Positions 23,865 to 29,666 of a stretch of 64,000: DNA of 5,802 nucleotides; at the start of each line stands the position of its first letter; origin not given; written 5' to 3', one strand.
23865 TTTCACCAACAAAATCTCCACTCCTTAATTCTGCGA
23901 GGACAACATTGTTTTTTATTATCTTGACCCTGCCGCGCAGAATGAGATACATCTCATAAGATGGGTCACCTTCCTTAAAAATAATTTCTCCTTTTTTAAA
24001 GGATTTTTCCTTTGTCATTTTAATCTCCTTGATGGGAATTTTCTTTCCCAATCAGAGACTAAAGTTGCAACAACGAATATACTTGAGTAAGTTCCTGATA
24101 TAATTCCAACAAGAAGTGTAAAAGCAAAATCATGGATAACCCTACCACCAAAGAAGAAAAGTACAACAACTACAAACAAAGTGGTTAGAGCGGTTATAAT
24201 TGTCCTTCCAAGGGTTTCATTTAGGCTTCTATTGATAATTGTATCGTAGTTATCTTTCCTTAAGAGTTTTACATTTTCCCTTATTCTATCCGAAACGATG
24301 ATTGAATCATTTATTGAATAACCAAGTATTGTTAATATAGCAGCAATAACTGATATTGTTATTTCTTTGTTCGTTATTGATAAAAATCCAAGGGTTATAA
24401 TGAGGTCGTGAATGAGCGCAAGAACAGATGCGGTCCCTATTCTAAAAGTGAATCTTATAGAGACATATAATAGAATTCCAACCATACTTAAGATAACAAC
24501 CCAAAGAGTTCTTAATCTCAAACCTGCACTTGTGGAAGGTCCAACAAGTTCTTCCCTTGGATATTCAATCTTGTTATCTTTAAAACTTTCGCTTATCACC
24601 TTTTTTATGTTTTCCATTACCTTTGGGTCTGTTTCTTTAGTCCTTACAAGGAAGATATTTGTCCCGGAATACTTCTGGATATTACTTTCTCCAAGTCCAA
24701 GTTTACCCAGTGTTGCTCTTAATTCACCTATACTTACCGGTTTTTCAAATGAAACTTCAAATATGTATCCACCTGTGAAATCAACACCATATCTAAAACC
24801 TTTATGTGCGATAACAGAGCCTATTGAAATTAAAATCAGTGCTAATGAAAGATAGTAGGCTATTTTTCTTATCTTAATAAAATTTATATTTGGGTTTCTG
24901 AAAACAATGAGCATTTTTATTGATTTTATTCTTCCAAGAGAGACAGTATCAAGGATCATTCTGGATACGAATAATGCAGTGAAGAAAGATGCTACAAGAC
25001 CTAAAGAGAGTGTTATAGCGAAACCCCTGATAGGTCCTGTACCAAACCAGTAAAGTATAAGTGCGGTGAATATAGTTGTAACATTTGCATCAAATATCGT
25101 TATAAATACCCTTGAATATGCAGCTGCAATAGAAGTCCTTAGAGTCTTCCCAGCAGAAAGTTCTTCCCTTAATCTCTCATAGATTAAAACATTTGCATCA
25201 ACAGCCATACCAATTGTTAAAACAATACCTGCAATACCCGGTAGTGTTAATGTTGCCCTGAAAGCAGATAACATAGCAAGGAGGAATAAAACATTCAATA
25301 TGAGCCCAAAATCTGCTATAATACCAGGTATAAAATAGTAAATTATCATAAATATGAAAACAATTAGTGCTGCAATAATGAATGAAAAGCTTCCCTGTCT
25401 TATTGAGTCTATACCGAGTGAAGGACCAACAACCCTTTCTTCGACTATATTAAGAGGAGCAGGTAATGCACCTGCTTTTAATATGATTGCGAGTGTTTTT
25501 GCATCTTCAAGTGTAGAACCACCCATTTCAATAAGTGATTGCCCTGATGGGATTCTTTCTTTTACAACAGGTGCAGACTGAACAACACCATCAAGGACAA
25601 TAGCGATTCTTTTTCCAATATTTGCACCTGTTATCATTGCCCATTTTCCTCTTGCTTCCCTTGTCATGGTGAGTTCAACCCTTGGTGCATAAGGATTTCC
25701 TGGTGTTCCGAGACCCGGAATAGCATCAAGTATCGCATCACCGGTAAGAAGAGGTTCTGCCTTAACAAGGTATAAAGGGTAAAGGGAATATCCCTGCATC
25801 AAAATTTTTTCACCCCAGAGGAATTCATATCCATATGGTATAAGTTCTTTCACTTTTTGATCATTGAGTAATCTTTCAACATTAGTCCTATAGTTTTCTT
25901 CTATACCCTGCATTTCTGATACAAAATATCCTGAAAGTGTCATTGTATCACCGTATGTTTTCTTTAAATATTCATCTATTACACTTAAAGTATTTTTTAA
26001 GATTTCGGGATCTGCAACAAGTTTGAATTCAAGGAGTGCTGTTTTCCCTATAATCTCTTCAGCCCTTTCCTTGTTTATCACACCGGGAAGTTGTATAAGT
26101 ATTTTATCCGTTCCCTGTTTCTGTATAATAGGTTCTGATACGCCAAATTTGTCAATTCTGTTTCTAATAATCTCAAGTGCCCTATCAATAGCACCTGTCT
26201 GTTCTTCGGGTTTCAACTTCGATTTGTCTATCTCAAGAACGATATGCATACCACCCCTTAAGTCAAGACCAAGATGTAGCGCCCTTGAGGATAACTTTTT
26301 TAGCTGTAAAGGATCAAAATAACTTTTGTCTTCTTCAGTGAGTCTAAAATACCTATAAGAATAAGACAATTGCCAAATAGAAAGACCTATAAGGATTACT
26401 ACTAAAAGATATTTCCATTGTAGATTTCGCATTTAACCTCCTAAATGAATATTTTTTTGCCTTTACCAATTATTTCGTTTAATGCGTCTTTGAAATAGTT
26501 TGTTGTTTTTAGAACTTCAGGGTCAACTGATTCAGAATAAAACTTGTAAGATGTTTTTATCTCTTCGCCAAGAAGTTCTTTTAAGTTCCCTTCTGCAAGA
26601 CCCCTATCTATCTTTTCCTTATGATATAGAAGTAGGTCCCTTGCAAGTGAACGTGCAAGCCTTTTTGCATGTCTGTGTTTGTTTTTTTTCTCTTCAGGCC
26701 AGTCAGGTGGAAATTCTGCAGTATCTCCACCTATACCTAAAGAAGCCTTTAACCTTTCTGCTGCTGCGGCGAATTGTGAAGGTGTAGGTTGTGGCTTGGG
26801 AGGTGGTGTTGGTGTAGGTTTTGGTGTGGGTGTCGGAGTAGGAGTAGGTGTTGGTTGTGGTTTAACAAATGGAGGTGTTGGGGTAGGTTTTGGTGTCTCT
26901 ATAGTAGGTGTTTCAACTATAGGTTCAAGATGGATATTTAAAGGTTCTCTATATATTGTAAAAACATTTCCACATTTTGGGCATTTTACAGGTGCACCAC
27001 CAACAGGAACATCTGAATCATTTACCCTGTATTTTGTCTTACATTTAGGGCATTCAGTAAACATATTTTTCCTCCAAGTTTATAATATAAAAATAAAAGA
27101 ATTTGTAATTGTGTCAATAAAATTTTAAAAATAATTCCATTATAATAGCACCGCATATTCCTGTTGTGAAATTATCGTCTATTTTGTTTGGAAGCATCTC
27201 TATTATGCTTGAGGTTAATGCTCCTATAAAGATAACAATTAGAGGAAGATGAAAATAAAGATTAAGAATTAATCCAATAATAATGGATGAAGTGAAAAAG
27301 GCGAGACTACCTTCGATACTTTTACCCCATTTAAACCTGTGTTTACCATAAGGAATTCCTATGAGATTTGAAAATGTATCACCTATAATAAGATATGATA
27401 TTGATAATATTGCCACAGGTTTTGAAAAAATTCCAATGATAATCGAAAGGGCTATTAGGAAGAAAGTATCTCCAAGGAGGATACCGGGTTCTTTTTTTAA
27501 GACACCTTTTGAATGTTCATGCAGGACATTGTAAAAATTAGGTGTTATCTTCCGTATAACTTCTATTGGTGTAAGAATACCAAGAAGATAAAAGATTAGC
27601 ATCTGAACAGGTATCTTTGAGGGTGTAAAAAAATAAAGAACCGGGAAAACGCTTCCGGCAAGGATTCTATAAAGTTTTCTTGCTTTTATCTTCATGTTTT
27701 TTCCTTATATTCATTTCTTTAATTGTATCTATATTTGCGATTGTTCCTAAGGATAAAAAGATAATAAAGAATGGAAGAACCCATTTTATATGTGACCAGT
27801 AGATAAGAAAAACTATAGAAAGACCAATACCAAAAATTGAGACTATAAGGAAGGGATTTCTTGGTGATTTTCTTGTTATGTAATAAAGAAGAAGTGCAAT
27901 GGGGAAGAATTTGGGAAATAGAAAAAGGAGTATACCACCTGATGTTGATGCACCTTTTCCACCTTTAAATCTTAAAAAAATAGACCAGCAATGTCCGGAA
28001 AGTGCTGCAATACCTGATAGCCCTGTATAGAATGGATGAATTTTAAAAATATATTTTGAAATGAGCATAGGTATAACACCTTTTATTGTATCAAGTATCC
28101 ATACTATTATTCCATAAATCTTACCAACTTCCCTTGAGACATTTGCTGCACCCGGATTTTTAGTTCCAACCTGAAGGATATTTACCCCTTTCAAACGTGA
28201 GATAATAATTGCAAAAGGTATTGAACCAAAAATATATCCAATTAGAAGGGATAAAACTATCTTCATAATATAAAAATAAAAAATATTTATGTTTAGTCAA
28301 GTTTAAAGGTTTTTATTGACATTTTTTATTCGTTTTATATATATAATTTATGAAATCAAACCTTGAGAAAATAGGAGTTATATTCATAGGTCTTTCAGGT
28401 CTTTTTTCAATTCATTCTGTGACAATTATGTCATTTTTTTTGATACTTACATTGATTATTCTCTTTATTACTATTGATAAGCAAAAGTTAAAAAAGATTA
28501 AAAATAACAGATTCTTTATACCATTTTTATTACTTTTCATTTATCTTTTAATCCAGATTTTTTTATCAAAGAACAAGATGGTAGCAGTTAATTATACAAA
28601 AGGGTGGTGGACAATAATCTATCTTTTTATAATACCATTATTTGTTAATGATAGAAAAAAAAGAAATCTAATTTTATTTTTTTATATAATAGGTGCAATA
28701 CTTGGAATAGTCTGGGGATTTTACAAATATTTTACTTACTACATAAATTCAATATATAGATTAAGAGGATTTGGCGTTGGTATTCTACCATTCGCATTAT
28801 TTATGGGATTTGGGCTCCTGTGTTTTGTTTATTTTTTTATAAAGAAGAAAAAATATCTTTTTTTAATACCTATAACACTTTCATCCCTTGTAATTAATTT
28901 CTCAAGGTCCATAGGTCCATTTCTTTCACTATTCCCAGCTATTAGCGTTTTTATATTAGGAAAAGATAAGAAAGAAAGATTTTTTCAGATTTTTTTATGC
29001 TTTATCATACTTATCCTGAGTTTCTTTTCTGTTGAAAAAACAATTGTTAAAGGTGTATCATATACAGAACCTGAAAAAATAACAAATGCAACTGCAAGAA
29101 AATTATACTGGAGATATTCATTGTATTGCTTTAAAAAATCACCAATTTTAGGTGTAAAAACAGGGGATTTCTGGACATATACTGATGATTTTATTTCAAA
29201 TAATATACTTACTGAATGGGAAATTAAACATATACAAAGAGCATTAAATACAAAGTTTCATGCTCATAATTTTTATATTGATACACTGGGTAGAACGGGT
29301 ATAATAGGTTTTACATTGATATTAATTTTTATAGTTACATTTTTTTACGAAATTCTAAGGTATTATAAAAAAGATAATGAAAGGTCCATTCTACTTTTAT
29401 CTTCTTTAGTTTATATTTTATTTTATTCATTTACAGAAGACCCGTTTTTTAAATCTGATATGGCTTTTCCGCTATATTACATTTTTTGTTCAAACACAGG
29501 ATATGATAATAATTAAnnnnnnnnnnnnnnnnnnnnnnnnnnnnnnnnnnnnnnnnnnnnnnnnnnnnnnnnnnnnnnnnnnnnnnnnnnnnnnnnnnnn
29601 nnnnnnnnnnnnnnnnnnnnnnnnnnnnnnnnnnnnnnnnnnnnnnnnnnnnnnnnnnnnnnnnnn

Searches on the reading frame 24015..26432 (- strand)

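Call 17: search_protein_families(library=pfam, proteins=[window:24015-26432:-], max_evalue=0.00001)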
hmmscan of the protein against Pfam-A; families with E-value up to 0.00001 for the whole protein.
window:24015-26432:- (805 aa): 4 families
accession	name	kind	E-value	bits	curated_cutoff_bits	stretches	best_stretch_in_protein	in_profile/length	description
PF02355.23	SecD_SecF_C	-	4.8e-76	254.8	20.5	2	615-797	7-188/189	Protein export membrane protein SecD/SecF, C-terminal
PF21760.3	SecD_1st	-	1e-26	92.6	27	1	82-140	1-59/60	Protein translocase subunit SecDF, P1 domain, N-terminal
PF22599.2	SecDF_P1_head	-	2e-22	79.7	27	1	221-325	13-114/114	SecDF, P1 head subdomain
PF07549.19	Sec_GG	-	3.3e-16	58.6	20.3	1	541-566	3-28/28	SecD/SecF GG Motif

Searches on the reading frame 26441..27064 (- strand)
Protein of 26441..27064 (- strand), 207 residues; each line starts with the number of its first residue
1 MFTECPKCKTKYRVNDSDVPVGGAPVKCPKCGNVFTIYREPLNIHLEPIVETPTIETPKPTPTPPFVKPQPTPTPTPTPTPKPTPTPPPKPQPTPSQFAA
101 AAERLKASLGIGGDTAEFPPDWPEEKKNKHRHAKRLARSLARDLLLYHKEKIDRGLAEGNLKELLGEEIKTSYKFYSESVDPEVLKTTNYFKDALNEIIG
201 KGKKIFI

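Call 17: search_protein_families(library=pfam, proteins=[window:26441-27064:-], max_evalue=0.00001)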
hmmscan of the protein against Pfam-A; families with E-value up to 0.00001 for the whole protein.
window:26441-27064:- (207 aa): 2 families
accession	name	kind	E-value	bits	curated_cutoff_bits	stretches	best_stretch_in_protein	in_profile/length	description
PF13717.11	Zn_ribbon_4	-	3.3e-14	53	30.3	1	1-36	1-36/36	zinc-ribbon domain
PF13719.11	Zn_ribbon_5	-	8.2e-11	41.9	29.3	1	1-36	1-36/37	zinc-ribbon domain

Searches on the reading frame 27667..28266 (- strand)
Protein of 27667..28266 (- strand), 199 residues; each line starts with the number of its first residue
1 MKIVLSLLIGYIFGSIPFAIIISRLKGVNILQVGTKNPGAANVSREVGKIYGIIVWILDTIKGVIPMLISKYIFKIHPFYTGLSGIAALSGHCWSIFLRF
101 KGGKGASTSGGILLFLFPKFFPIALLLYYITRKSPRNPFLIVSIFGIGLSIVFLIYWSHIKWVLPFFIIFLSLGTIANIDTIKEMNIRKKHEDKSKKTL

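Call 17: search_protein_families(library=pfam, proteins=[window:27667-28266:-], max_evalue=0.00001)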
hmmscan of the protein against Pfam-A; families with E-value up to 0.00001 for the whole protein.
window:27667-28266:- (199 aa): 1 family
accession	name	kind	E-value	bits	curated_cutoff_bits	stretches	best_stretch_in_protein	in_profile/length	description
PF02660.20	G3P_acyltransf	-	7.4e-36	124.2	24.1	1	9-171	1-151/164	Glycerol-3-phosphate acyltransferase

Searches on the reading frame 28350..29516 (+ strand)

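Call 17: search_protein_families(library=pfam, proteins=[window:28350-29516:+], max_evalue=0.00001)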
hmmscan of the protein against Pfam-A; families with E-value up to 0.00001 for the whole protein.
window:28350-29516:+ (388 aa): 1 family
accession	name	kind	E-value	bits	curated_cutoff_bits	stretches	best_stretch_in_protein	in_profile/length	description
PF04932.20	Wzy_C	-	9.6e-12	45.4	31.7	1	177-325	5-149/149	O-Antigen ligase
